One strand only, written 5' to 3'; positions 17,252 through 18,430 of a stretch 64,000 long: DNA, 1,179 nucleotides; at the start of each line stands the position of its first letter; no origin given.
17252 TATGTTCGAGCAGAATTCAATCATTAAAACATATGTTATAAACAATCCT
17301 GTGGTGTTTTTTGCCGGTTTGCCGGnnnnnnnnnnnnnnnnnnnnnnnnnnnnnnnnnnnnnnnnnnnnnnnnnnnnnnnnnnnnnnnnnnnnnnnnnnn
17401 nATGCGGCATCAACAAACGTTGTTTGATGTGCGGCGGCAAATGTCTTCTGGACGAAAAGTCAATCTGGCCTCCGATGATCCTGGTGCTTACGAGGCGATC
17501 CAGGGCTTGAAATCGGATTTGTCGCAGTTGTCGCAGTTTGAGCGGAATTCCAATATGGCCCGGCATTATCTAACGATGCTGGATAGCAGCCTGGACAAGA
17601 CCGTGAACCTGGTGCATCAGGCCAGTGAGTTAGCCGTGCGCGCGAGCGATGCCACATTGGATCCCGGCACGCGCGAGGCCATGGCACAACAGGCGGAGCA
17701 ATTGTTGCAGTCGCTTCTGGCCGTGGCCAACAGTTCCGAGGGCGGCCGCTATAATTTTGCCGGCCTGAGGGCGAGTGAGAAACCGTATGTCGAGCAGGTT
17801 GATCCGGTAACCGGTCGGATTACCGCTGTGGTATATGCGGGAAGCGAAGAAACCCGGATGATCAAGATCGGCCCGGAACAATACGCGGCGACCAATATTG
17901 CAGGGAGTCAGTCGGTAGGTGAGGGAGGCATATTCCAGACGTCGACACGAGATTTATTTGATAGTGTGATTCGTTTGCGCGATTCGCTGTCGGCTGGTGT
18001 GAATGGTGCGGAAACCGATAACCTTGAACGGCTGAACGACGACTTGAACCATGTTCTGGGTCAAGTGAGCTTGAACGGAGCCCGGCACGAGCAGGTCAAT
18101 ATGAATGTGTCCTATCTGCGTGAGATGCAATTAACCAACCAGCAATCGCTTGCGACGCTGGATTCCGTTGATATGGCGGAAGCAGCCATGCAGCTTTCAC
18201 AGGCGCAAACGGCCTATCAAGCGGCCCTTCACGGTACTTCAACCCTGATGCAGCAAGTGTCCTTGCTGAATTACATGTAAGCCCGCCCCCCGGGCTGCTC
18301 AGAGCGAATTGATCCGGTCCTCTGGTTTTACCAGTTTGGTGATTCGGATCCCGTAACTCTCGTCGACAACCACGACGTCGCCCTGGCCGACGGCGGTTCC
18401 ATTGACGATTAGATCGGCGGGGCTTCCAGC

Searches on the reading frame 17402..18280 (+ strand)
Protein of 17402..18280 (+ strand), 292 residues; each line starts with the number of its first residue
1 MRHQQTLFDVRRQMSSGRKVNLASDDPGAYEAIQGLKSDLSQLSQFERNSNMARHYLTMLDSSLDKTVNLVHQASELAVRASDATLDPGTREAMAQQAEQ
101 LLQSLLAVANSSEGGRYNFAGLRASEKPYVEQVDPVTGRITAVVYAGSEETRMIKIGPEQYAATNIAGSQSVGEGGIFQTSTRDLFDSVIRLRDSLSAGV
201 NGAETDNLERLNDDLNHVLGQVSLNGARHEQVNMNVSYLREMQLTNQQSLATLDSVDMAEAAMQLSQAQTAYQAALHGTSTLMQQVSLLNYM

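Call 31: search_protein_families(library=ncbifam, proteins=[window:17402-18280:+], max_evalue=0.01)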
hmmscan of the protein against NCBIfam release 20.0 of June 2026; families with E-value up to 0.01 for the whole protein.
window:17402-18280:+ (292 aa): 21 families
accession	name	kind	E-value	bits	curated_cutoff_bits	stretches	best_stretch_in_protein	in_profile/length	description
TIGR02550.1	flagell_flgL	equivalog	2.8e-52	178.4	127.2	2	2-171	17-181/387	flagellar hook-associated protein FlgL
NF005187.0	PRK06663.1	equivalog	1.4e-35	122.9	337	2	2-170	19-196/419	flagellar hook-associated protein 3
NF005980.0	PRK08073.1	equivalog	1.2e-27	96.9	291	1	10-292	26-287/287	flagellar hook-associated protein 3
NF006265.0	PRK08412.1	equivalog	1.1e-22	80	749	2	2-132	18-148/827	flagellar hook-associated protein FlgL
NF009361.0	PRK12717.1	equivalog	3.5e-22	78.6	407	2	9-169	25-180/524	flagellar hook-associated protein 3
NF011282.0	PRK14692.1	equivalog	1.5e-19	69.8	878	2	3-131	19-147/749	flagellar hook-associated protein FlgL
NF006489.0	PRK08913.1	equivalog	5e-17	62.3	217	1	2-292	20-302/303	flagellin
NF004669.0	PRK06008.1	equivalog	7.9e-11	41.9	230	2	36-143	55-159/348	flagellar hook-associated family protein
NF009362.0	PRK12718.1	equivalog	3.5e-07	29.6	602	1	9-159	25-171/510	flagellar hook-associated protein FlgL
NF009445.0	PRK12803.1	equivalog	2.3e-06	27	450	1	10-112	26-128/335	flagellin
NF009444.0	PRK12802.1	equivalog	1.3e-05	24.9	332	1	7-285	25-270/282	flagellin domain-containing protein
NF010115.0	PRK13588.1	subfamily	5.1e-05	22.4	503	1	11-112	29-130/514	flagellin B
NF009449.0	PRK12807.1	subfamily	7.7e-05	22.4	347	1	2-107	17-123/287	flagellin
NF009234.0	PRK12584.1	equivalog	7.9e-05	21.9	752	1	7-112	25-130/510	flagellin A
NF009448.0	PRK12806.1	equivalog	0.00012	21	531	1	11-113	29-131/475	flagellin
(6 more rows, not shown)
